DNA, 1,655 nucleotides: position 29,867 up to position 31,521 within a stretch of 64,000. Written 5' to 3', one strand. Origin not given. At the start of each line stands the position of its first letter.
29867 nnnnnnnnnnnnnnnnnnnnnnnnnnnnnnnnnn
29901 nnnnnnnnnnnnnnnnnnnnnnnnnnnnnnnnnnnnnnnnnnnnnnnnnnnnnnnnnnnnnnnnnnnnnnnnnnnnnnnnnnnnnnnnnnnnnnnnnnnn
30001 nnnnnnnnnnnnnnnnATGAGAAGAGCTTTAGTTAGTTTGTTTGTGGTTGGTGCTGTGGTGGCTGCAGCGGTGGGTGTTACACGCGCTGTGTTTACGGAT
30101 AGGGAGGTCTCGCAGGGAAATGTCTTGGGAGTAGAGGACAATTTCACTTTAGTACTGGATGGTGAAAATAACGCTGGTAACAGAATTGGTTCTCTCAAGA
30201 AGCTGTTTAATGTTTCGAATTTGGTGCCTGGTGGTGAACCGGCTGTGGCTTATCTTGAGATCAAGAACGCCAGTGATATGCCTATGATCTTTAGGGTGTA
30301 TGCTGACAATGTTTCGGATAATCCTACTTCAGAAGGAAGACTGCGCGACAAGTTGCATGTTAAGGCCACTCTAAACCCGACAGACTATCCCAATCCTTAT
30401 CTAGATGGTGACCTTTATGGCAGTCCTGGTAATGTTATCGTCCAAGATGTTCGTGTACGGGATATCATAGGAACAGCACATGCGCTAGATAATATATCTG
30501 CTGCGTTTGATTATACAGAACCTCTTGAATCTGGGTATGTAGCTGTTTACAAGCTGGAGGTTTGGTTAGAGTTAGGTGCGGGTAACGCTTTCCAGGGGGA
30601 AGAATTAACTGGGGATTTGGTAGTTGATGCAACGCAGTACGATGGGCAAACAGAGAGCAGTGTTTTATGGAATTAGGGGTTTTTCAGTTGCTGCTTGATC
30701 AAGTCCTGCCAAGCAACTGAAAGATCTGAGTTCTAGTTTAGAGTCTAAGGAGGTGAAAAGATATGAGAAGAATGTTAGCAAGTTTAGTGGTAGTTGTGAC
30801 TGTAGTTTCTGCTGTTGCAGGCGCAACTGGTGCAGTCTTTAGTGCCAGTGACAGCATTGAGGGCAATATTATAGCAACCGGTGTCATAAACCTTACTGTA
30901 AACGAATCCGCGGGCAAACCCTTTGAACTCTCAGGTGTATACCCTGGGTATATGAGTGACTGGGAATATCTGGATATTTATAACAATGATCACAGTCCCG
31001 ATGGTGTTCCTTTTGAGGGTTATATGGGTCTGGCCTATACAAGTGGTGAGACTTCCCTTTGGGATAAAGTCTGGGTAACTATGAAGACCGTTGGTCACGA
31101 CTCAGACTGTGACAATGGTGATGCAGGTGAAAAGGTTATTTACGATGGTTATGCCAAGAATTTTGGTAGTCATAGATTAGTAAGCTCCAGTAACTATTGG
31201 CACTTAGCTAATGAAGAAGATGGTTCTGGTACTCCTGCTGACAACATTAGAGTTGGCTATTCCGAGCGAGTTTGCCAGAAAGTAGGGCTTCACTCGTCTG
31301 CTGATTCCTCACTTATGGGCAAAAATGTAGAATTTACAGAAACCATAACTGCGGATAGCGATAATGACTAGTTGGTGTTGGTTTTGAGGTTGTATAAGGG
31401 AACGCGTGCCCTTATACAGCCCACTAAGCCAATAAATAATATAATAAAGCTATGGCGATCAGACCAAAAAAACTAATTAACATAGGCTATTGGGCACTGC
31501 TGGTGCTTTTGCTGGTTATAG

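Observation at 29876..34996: Multi-gene TasA/camelysin-like fibre locus with its own SipW-type signal peptidase (locus 2)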

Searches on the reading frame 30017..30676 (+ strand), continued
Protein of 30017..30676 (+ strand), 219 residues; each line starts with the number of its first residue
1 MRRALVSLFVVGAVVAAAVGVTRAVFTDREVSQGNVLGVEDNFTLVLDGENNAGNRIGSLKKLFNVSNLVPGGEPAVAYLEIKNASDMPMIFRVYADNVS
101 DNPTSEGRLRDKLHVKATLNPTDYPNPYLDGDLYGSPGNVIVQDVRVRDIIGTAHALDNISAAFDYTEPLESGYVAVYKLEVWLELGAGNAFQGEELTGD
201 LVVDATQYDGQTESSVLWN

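Call 46: find_homologous_proteins(query=A3, max_evalue=0.00001)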
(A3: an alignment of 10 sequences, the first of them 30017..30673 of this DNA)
Query A3 (10 sequences) (219 aa, profile of the alignment): 123 proteins with E <= 0.00001 among 8000 candidates; the best 120 are listed.
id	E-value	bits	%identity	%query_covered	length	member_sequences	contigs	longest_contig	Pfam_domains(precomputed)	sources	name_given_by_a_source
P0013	1.9e-84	301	41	100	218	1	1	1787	PF12389.14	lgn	-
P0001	3.8e-83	296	100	100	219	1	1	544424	-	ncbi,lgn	-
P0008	2.5e-80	287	46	96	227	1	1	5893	PF12389.14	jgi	jgi:predicted ribosomally synthesized peptide with SipW-like signal peptide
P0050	5.2e-80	286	37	100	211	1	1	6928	PF12389.14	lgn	-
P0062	3.9e-75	270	34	100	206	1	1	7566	PF12389.14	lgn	-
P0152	2.9e-72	261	40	100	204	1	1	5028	PF12389.14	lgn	-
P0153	1.5e-65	239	42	95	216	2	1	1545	-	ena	-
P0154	6.2e-65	237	40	100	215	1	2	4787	PF12389.14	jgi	-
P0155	1.2e-63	233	39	95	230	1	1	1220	PF12389.14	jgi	-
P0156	1.2e-59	219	41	100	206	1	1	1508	-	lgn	-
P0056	3.2e-58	215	32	100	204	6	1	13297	PF12389.14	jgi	-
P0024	5.6e-55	204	35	99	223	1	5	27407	PF12389.14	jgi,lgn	jgi:predicted ribosomally synthesized peptide with SipW-like signal peptide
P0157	2.1e-38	150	34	96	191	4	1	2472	PF12389.14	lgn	-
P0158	1.2e-29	121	31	100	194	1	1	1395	PF12389.14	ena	-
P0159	3.1e-21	94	27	95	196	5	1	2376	PF12389.14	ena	-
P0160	3.2e-21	94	31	41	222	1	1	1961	PF12389.14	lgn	-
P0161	7.8e-21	93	25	95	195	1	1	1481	PF12389.14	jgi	jgi:predicted ribosomally synthesized peptide with SipW-like signal peptide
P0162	2.0e-20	91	24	96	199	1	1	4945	PF12389.14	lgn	-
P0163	4.0e-20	90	32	33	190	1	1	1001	PF12389.14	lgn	-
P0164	3.5e-19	87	40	34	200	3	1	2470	PF12389.14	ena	-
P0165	3.8e-19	87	38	40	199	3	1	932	PF12389.14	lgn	-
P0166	8.1e-19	86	30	42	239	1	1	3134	PF12389.14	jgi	jgi:predicted ribosomally synthesized peptide with SipW-like signal peptide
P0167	2.1e-18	85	-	-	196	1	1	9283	PF12389.14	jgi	-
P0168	3.3e-18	84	26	95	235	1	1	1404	PF12389.14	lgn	-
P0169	4.3e-18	84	46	17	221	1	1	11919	PF12389.14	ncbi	-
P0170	7.1e-18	83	25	95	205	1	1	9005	PF12389.14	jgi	jgi:spore coat-associated protein N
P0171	1.1e-17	82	29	53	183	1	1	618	PF12389.14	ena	-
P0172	1.4e-17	82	32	44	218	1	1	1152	PF12389.14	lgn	-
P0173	4.1e-17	81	30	95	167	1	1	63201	PF12389.14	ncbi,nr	ncbi:MAG: TasA family protein [Candidatus Pacebacteria bacterium]|nr:TasA family protein [Candidatus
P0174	8.1e-17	80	31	60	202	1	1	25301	PF12389.14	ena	-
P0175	1.3e-16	79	32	59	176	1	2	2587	PF12389.14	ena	-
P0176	7.0e-16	76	29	61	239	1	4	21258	PF12389.14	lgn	-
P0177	8.4e-16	76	30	41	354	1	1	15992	PF12389.14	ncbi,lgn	ncbi:MAG: TasA family protein [Patescibacteria group bacterium]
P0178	8.7e-16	76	46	17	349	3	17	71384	PF12389.14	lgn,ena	-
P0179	8.9e-16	76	40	20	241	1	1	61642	PF12389.14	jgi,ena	-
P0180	1.3e-15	76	38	24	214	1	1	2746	PF12389.14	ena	-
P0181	1.6e-15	75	46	17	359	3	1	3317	PF12389.14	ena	-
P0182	1.8e-15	75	25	93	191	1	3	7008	PF12389.14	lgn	-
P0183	2.5e-15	75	28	40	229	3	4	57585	PF12389.14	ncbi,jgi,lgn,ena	-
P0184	3.1e-15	74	36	39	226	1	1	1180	PF12389.14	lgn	-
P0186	5.5e-15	74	35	37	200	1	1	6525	PF12389.14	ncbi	-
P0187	7.7e-15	73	31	51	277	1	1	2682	PF12389.14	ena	-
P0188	8.2e-15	73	46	17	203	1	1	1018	PF12389.14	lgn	-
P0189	9.9e-15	73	32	38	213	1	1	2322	PF12389.14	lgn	-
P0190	1.3e-14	72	39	17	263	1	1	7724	PF12389.14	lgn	-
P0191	2.6e-14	71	-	-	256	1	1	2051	PF12389.14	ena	-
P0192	3.4e-14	71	42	33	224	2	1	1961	PF12389.14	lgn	-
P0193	4.7e-14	71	51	17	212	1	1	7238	PF12389.14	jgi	jgi:spore coat-associated protein N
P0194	5.0e-14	70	31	35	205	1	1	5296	PF12389.14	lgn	-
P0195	6.7e-14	70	34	20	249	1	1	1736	PF12389.14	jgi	jgi:predicted ribosomally synthesized peptide with SipW-like signal peptide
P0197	7.7e-14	70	46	16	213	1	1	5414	PF12389.14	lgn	-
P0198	7.9e-14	70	29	45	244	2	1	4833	PF12389.14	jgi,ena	-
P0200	1.3e-13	69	-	-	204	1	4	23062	PF12389.14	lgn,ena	-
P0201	1.4e-13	69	40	16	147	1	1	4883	PF12389.14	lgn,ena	-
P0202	1.5e-13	69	36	38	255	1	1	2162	PF12389.14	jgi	jgi:predicted ribosomally synthesized peptide with SipW-like signal peptide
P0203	1.5e-13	69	27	95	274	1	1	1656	PF12389.14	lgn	-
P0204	4.2e-13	67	25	79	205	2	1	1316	PF12389.14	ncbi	-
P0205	4.8e-13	67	33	36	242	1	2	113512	PF12389.14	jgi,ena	-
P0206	5.5e-13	67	41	33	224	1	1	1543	PF12389.14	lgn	-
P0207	5.5e-13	67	54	17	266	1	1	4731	PF12389.14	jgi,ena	-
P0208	8.1e-13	66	28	45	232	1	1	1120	PF12389.14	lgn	-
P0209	8.3e-13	66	26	45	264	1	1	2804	PF12389.14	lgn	-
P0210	8.4e-13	66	49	16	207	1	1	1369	PF12389.14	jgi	jgi:predicted ribosomally synthesized peptide with SipW-like signal peptide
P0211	1.3e-12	66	30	48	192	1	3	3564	PF12389.14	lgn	-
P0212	1.8e-12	65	28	45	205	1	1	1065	PF12389.14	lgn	-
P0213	2.0e-12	65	53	8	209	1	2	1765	PF12389.14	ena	-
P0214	2.8e-12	65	28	52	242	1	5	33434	PF12389.14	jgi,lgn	jgi:predicted ribosomally synthesized peptide with SipW-like signal peptide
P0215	3.2e-12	65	24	61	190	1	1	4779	PF12389.14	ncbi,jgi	-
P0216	5.4e-12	64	26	100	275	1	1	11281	PF12389.14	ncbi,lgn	-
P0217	6.3e-12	64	40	39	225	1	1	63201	PF12389.14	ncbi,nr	ncbi:MAG: TasA family protein [Candidatus Pacebacteria bacterium]|nr:TasA family protein [Candidatus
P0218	1.6e-11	62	50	11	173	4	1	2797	PF12389.14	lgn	-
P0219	1.9e-11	62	-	-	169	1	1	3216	PF12389.14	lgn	-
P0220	2.4e-11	62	34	17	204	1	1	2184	PF12389.14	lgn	-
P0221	2.7e-11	62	22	90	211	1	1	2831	PF12389.14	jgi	jgi:spore coat-associated protein N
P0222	3.4e-11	61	27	33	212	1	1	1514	PF12389.14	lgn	-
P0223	4.2e-11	61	30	43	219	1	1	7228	PF12389.14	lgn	-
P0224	4.3e-11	61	24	61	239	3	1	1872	PF12389.14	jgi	-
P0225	6.7e-11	60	36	34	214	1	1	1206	PF12389.14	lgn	-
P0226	7.2e-11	60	36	40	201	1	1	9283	PF12389.14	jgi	-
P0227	9.2e-11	60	30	85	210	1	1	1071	PF12389.14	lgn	-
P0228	9.9e-11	60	36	31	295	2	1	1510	PF12389.14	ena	-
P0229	1.2e-10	59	30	39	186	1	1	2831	PF12389.14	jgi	jgi:spore coat-associated protein N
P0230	1.2e-10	59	49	16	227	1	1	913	PF12389.14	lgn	-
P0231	1.4e-10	59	-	-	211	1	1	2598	PF12389.14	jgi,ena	-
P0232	1.8e-10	59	25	83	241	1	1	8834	PF12389.14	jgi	-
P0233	3.1e-10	58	25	90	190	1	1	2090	PF12389.14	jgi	jgi:predicted ribosomally synthesized peptide with SipW-like signal peptide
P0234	3.5e-10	58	33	40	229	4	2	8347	PF12389.14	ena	-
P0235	7.1e-10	57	-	-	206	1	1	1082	PF12389.14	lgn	-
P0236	9.1e-10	57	-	-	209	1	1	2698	PF12389.14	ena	-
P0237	1.3e-9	56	29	35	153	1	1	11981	PF12389.14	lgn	-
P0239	2.0e-9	55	-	-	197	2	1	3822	PF12389.14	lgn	-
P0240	2.7e-9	55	-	-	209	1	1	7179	PF12389.14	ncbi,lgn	-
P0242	3.5e-9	55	20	34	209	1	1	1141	PF12389.14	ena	-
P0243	4.6e-9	54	25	47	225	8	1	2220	PF12389.14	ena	-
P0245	3.2e-8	51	-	-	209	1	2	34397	PF12389.14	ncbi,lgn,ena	-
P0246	3.8e-8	51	32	17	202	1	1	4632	PF12389.14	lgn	-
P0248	8.0e-8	50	24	56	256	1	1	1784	PF12389.14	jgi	-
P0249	8.9e-8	50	-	-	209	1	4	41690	PF12389.14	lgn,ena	-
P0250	1.0e-7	50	24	38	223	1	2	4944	PF12389.14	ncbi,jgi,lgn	-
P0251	1.1e-7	50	-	-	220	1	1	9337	PF12389.14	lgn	-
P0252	1.2e-7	50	-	-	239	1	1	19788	PF12389.14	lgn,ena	-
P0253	1.2e-7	50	29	32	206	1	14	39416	PF12389.14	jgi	jgi:spore coat-associated protein N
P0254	1.9e-7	49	30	95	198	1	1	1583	PF12389.14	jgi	jgi:predicted ribosomally synthesized peptide with SipW-like signal peptide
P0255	2.1e-7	49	28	53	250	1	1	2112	PF12389.14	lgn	-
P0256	2.6e-7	48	-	-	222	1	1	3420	PF12389.14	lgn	-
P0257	2.8e-7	48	28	53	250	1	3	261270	PF12389.14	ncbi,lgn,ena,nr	ncbi:MAG TPA: hypothetical protein GXX35_05595 [Thermoanaerobacterales bacterium]|nr:hypothetical pr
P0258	3.1e-7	48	29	32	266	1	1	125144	PF12389.14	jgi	jgi:predicted ribosomally synthesized peptide with SipW-like signal peptide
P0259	4.7e-7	48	25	86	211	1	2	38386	PF12389.14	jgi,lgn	jgi:spore coat-associated protein N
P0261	7.7e-7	47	43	13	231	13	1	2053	PF12389.14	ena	-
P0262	1.0e-6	47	42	11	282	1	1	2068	PF12389.14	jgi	jgi:spore coat-associated protein N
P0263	1.2e-6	46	-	-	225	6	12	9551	PF12389.14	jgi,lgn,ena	jgi:predicted ribosomally synthesized peptide with SipW-like signal peptide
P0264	1.3e-6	46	34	16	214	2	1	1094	PF12389.14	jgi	jgi:spore coat-associated protein N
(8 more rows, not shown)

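Call 47: find_encoding_contigs(protein=P0024, flank=7000, max_places=2)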
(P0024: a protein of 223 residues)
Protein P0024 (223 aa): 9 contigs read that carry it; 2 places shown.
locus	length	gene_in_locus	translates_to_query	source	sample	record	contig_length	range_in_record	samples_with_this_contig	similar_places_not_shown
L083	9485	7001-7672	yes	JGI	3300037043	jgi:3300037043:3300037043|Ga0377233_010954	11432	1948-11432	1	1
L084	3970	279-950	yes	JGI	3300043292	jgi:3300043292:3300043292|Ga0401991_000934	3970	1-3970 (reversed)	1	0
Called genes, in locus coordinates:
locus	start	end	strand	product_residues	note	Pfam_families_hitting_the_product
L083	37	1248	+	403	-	PF03704:BTAD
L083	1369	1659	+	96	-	-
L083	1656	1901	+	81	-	-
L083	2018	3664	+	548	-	-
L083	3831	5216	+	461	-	PF00990:GGDEF, PF13487:HD_5, PF01966:HD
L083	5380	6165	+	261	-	-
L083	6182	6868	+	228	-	-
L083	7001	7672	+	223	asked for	PF12389:Peptidase_M73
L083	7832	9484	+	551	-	?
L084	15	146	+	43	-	-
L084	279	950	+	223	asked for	PF12389:Peptidase_M73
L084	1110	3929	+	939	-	PF12389:Peptidase_M73, PF18998:Flg_new_2, PF09479:Flg_new, PF18998:Flg_new_2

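Call 48: find_encoding_contigs(protein=P0056, flank=7000, max_places=2)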
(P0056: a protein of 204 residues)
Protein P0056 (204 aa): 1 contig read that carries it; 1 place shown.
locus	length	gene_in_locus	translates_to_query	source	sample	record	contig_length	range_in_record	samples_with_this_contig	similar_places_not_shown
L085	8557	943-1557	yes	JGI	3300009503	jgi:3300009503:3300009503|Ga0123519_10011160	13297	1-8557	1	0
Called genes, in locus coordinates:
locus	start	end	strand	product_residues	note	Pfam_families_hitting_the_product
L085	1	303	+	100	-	?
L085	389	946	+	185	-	-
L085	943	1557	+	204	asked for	PF12389:Peptidase_M73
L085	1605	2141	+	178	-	PF00717:Peptidase_S24 (weak)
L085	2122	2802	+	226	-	PF00932:LTD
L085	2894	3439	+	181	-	PF05014:Nuc_deoxyrib_tr (weak)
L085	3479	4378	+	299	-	PF00188:CAP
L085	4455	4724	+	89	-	PF18900:DUF5656 (weak)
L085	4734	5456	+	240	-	PF00483:NTP_transferase, PF12804:NTP_transf_3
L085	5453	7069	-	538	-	PF00343:Phosphorylase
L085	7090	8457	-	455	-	PF03065:Glyco_hydro_57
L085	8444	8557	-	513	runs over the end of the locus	PF08323:Glyco_transf_5, PF13439:Glyco_transf_4 (faint), PF00534:Glycos_transf_1, PF13692:Glyco_trans_1_4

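Call 49: find_encoding_contigs(protein=P0062, flank=7000, max_places=2)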
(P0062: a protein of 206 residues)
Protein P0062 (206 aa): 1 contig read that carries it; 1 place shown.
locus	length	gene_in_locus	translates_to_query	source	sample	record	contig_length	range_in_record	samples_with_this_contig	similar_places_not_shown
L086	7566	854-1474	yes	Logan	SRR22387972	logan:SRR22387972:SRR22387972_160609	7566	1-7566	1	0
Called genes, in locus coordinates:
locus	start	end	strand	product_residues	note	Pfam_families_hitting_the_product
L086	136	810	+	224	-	PF12389:Peptidase_M73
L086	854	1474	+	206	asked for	PF12389:Peptidase_M73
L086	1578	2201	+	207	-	PF00717:Peptidase_S24 (weak)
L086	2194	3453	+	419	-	PF00932:LTD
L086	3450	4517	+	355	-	-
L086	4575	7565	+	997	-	?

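Call 50: find_encoding_contigs(protein=P0217, flank=7000, max_places=2)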
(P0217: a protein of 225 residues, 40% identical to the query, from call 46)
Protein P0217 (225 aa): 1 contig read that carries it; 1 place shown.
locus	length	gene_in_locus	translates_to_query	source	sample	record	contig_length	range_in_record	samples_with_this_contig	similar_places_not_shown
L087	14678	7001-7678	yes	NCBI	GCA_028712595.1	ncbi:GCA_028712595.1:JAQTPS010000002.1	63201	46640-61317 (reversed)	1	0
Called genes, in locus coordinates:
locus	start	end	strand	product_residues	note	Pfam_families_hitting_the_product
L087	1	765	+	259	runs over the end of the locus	PF08032:SpoU_sub_bind (weak), PF00588:SpoU_methylase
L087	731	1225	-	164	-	-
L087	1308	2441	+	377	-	-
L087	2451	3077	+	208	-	-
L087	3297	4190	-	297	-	PF01745:IPT, PF01715:IPPT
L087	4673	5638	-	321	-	PF01820:Dala_Dala_lig_N, PF14397:ATPgrasp_ST (faint), PF01071:GARS_A (faint), PF02655:ATP-grasp_3, PF02786:CPSase_L_D2, PF08443:RimK (faint), PF02222:ATP-grasp (weak), PF07478:Dala_Dala_lig_C, +1 more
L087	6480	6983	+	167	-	PF12389:Peptidase_M73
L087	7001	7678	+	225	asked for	PF12389:Peptidase_M73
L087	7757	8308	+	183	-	PF10502:Peptidase_S26 (weak)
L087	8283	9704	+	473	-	PF12389:Peptidase_M73 (weak), PF00932:LTD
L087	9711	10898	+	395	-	PF16656:Pur_ac_phosph_N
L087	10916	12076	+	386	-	PF00390:malic, PF00899:ThiF (weak), PF03949:Malic_M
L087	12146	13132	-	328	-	PF02618:YceG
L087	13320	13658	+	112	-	-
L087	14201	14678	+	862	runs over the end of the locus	PF17900:Peptidase_M1_N, PF01433:Peptidase_M1, PF11838:ERAP1_C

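Call 71: search_protein_families(library=pfam, proteins=[L086:2194-3450:+, L086:3450-4514:+, L087:8283-9701:+, L087:9711-10895:+, L085:2122-2799:+, L086:1578-2198:+], max_evalue=0.1)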
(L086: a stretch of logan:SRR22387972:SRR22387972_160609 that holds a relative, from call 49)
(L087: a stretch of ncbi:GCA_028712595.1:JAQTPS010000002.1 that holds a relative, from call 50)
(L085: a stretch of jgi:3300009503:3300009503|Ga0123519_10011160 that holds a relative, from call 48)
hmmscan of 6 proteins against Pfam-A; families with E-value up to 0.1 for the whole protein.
L086:2194-3450:+ (419 aa): 2 families
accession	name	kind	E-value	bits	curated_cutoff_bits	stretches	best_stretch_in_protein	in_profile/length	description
PF00932.25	LTD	-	3e-15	57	34.3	1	196-299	5-96/109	Lamin Tail Domain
PF12389.13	Peptidase_M73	-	0.018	15.3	22.5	1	13-56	14-52/196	Camelysin metallo-endopeptidase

L086:3450-4514:+ (355 aa): 0 families

L087:8283-9701:+ (473 aa): 2 families
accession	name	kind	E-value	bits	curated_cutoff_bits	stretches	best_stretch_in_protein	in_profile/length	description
PF00932.25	LTD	-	2.9e-14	53.8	34.3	1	198-306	7-108/109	Lamin Tail Domain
PF12389.13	Peptidase_M73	-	3.5e-07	30.7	22.5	1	24-99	8-82/196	Camelysin metallo-endopeptidase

L087:9711-10895:+ (395 aa): 1 family
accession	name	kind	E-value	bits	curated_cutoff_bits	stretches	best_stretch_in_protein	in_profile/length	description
PF16656.11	Pur_ac_phosph_N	-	8.3e-08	33.1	30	1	195-284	7-91/93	Purple acid Phosphatase, N-terminal domain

L085:2122-2799:+ (226 aa): 1 family
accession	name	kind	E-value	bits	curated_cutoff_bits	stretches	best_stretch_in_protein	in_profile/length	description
PF00932.25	LTD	-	1.4e-12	48.4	34.3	1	45-163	4-105/109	Lamin Tail Domain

L086:1578-2198:+ (207 aa): 3 families
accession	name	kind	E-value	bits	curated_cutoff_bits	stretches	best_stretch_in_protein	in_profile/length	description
PF00717.28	Peptidase_S24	-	3.3e-06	27.2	23.3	1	33-77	31-75/116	Peptidase S24-like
PF10502.14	Peptidase_S26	-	5e-05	23.7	22.9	1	20-87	11-77/168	Signal peptidase, peptidase S26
PF24311.1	THSD1_D3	-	0.068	13.4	27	0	37-89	2-51/100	THSD1 third Ig-like domain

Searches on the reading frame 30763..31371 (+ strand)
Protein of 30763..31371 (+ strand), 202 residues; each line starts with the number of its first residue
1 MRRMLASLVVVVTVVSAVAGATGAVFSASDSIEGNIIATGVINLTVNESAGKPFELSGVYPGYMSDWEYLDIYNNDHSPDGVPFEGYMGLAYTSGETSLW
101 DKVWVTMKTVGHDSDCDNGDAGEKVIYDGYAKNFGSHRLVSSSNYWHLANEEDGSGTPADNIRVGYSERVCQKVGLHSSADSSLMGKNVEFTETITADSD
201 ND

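Call 4: search_protein_families(library=pfam, proteins=[window:30763-31371:+], max_evalue=1)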
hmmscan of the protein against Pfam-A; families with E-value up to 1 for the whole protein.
window:30763-31371:+ (202 aa): 0 families

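Call 5: search_protein_families(library=ncbifam, proteins=[window:30763-31371:+], max_evalue=10)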
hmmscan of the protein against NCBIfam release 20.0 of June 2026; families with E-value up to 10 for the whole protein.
window:30763-31371:+ (202 aa): 3 families
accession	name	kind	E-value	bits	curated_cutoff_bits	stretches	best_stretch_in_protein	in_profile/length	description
NF051444.1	HblA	equivalog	0.051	12.8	690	1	7-90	13-91/375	hemolysin BL binding component B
TIGR02811.1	formate_TAT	hypoth_equivalog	0.14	12.5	48.45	1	2-33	11-42/66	formate dehydrogenase region TAT target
TIGR04088.1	cognate_SipW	domain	0.2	11.9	19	1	10-40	3-32/34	SipW-dependent-type signal peptide-containing protein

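Call 90: list_cluster_members(proteins=[P0001, P0151, window:30763-31368:+, window:31452-32105:+, window:32095-32838:+, window:22808-23383:+, window:23386-23859:+])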
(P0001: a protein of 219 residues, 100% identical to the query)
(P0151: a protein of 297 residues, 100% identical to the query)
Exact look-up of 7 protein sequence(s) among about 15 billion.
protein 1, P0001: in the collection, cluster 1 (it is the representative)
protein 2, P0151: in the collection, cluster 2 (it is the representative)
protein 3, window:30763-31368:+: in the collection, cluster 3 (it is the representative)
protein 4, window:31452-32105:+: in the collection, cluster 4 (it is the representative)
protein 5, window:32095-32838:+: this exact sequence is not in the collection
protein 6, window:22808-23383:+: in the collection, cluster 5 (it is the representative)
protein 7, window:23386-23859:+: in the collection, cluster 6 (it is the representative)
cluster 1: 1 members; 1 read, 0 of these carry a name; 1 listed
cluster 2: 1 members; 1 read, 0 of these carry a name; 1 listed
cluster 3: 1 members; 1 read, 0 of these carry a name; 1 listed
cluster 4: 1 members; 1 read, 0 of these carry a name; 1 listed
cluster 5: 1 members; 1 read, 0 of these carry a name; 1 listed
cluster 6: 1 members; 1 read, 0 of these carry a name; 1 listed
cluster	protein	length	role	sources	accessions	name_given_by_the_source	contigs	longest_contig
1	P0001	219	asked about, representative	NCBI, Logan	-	-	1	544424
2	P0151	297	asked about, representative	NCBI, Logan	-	-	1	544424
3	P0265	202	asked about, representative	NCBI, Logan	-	-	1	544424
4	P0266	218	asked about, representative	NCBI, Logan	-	-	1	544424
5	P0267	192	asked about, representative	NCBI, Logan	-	-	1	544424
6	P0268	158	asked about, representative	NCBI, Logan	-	-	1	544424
